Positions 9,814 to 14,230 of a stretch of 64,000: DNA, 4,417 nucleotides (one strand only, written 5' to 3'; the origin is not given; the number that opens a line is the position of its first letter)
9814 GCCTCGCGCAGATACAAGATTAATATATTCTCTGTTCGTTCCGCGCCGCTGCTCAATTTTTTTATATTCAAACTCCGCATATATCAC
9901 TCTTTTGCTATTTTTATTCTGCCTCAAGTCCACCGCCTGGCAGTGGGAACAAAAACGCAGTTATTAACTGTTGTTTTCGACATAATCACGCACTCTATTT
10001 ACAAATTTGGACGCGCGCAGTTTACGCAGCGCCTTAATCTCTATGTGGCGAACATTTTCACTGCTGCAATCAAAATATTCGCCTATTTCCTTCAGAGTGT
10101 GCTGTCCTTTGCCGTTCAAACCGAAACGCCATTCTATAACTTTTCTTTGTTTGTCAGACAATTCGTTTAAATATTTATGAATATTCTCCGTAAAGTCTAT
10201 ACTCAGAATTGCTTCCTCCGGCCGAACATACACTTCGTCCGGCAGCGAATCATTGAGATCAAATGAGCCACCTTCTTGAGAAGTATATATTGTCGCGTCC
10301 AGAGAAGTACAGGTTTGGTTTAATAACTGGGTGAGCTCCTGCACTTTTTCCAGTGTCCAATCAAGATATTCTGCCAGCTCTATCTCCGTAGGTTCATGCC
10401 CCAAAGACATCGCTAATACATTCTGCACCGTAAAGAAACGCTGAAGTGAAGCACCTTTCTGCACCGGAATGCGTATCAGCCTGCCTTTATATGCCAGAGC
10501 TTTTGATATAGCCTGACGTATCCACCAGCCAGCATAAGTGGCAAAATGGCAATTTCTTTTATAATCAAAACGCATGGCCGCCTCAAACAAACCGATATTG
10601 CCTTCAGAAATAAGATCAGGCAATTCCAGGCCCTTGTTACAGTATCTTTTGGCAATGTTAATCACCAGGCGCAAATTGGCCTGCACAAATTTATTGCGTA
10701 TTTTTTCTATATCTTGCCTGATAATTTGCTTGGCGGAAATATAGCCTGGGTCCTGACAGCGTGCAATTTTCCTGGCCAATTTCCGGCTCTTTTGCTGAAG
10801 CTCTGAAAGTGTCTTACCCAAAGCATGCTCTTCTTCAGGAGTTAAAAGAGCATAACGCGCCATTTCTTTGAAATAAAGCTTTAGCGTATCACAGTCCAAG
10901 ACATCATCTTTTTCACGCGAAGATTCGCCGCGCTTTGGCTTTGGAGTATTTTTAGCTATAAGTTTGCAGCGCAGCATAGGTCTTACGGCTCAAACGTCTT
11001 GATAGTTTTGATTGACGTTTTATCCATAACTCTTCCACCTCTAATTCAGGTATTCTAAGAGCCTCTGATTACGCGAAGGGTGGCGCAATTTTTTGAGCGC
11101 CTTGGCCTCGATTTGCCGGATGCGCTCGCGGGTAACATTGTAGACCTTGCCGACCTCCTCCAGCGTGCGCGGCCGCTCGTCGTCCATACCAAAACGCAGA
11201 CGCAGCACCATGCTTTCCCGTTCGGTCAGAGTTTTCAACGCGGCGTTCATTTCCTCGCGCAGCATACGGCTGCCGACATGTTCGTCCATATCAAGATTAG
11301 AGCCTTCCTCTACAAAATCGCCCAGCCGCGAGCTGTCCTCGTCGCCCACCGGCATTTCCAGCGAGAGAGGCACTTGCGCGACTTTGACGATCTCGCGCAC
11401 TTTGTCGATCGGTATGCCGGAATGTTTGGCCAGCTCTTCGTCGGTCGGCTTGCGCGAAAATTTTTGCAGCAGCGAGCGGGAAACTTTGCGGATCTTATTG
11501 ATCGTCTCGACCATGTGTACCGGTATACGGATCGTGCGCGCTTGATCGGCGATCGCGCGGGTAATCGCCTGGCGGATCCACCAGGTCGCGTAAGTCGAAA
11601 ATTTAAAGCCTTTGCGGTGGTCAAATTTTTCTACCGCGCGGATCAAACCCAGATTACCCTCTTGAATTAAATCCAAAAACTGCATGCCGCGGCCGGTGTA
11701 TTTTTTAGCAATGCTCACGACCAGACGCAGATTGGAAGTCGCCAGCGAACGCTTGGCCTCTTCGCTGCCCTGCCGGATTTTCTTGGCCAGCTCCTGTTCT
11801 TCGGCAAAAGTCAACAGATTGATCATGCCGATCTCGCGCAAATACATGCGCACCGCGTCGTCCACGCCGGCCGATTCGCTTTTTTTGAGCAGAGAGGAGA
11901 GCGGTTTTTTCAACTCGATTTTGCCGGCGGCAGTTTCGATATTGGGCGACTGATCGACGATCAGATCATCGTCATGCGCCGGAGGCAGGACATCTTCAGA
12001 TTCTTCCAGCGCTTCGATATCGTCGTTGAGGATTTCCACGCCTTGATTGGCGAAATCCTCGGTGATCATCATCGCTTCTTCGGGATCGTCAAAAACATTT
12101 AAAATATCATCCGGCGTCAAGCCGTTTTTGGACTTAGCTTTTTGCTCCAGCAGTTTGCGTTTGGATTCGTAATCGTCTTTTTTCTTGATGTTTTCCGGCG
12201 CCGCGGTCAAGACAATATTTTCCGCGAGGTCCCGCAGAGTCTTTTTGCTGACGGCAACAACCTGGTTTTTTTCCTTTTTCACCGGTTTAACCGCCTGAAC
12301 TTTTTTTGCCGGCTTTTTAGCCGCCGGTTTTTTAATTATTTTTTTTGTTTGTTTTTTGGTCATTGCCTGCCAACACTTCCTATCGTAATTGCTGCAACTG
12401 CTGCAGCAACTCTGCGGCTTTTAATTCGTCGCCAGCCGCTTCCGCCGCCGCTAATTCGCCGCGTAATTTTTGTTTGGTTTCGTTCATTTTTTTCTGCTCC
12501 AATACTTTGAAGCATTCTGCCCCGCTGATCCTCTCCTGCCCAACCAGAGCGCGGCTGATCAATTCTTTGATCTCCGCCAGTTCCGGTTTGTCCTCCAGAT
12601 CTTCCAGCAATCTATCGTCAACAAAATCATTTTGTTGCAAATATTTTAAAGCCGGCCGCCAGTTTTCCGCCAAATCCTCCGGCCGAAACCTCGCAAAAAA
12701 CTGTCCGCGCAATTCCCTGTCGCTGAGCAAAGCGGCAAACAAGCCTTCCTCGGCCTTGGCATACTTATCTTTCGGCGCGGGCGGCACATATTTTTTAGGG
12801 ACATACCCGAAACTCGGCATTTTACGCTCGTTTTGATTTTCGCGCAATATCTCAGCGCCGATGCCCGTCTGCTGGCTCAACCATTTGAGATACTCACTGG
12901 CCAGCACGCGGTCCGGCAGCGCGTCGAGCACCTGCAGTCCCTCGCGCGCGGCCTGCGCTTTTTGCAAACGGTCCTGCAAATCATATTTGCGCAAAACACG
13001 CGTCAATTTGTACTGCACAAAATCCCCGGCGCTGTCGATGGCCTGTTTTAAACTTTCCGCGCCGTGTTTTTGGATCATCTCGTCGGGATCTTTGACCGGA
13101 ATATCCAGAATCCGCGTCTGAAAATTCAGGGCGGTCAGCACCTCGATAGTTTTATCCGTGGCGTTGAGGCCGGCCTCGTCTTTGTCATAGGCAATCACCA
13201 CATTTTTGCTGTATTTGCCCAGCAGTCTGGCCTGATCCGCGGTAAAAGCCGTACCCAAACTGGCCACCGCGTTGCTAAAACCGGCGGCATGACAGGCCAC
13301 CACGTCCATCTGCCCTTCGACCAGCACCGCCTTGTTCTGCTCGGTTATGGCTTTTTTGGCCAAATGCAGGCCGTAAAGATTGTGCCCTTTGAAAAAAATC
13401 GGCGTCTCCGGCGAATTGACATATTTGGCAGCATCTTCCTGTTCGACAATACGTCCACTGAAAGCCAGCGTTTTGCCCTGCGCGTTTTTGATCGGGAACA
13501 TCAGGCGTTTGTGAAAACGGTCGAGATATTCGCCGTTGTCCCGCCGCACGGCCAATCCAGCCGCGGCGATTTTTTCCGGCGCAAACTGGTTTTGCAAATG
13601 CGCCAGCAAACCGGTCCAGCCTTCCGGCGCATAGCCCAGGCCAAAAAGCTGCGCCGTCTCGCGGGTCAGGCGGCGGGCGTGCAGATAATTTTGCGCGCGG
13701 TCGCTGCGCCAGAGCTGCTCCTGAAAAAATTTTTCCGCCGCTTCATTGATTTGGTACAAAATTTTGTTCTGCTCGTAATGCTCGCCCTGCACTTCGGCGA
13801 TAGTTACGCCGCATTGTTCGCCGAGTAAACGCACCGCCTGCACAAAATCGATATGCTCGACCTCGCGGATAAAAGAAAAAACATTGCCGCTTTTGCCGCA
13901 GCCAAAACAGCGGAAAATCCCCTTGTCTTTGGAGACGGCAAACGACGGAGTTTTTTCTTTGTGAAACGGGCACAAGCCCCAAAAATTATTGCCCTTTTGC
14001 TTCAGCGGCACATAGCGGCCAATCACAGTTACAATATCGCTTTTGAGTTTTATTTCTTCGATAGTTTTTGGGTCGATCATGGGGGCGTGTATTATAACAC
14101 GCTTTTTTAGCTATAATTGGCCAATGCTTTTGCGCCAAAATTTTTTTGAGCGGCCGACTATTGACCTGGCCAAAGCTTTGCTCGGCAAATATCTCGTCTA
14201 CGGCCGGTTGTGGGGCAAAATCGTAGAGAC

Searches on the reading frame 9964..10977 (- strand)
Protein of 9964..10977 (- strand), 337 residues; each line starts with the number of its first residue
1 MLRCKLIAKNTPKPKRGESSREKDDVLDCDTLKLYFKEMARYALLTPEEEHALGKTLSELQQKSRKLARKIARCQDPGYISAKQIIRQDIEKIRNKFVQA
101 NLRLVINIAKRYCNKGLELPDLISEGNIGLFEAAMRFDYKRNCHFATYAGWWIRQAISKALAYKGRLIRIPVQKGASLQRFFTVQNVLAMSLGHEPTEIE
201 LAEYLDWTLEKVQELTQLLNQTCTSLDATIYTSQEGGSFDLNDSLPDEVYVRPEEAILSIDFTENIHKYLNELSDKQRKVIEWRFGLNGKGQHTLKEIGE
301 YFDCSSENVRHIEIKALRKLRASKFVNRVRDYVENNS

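Call 63: search_protein_families(library=pfam, proteins=[window:9964-10977:-], max_evalue=0.001)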
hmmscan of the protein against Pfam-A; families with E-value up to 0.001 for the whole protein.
window:9964-10977:- (337 aa): 4 families
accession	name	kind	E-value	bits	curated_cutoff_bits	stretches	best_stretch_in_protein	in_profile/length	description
PF04542.20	Sigma70_r2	-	4.6e-18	65.2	24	1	97-166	1-70/71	Sigma-70 region 2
PF04545.22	Sigma70_r4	-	4.2e-14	52.2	24.1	1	270-322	2-50/50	Sigma-70, region 4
PF04539.22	Sigma70_r3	-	6e-09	36.3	25.3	1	184-256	9-77/78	Sigma-70 region 3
PF00140.25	Sigma70_r1_2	-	2.4e-08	34.3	22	1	30-57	1-28/34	Sigma-70 factor, region 1.2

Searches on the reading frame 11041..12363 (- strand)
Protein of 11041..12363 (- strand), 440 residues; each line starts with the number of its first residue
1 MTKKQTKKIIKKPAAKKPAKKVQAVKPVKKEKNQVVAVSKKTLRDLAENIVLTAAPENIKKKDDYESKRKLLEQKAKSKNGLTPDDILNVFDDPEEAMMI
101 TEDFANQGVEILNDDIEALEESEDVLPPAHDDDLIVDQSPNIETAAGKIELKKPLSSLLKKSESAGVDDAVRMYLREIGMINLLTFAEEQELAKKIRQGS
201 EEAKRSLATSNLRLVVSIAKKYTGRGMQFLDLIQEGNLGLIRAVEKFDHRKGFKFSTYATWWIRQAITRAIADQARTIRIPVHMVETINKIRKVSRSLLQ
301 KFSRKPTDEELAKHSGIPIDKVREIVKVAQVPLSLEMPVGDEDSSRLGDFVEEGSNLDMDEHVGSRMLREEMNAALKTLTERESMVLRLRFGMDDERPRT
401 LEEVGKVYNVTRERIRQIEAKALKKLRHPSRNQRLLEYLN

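Call 63: search_protein_families(library=pfam, proteins=[window:11041-12363:-], max_evalue=0.001)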
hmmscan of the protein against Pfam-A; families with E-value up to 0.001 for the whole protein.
window:11041-12363:- (440 aa): 4 families
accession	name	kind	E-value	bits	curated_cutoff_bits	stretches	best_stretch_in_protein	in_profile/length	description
PF04542.20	Sigma70_r2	-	2e-24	85.6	24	1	207-277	1-71/71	Sigma-70 region 2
PF04539.22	Sigma70_r3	-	6.1e-24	84.4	25.3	1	286-360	1-75/78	Sigma-70 region 3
PF04545.22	Sigma70_r4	-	4.9e-21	74.4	24.1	1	375-428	1-50/50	Sigma-70, region 4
PF00140.25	Sigma70_r1_2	-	1.7e-13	50.7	22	1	169-201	1-33/34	Sigma-70 factor, region 1.2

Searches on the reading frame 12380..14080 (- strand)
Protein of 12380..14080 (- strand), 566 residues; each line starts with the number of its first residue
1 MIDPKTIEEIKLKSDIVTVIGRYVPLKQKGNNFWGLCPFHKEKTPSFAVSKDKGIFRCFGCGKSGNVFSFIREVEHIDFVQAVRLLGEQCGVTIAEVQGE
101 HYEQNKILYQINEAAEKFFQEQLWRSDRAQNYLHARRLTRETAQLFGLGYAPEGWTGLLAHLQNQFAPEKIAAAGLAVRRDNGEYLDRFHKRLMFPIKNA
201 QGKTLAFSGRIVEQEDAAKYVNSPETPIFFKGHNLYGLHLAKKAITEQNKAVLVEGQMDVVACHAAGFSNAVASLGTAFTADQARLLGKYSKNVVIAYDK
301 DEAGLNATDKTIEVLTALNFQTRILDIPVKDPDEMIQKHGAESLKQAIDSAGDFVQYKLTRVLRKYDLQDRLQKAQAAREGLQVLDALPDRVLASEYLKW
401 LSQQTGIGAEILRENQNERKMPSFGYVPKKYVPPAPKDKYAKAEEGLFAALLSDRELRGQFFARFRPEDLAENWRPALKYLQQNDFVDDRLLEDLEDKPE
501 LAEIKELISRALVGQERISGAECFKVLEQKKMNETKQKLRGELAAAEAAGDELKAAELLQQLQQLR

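Call 63: search_protein_families(library=pfam, proteins=[window:12380-14080:-], max_evalue=0.001)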
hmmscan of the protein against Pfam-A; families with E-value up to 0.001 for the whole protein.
window:12380-14080:- (566 aa): 7 families
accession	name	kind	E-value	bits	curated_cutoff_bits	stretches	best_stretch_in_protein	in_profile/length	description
PF08275.17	DNAG_N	-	3.2e-40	137.6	26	1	118-242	1-128/128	DNA primase catalytic core, N-terminal domain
PF01807.25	Zn_ribbon_DnaG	-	3.4e-35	120.2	24.9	1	4-95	3-94/98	CHC2 zinc finger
PF13155.12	Toprim_2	-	5.7e-23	81.5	22.1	1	252-336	1-88/88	Toprim-like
PF13662.12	Toprim_4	-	5.3e-17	62.3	25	1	250-319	2-78/85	Toprim domain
PF10410.14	DnaB_bind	-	1.8e-10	41.3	20.6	1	356-408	2-54/56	DnaB-helicase binding domain of primase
PF01751.28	Toprim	-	2.8e-10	40.7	23.1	1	251-317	2-86/96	Toprim domain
PF13362.12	Toprim_3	-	8.7e-08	32.9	27.2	1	252-342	3-95/95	Toprim domain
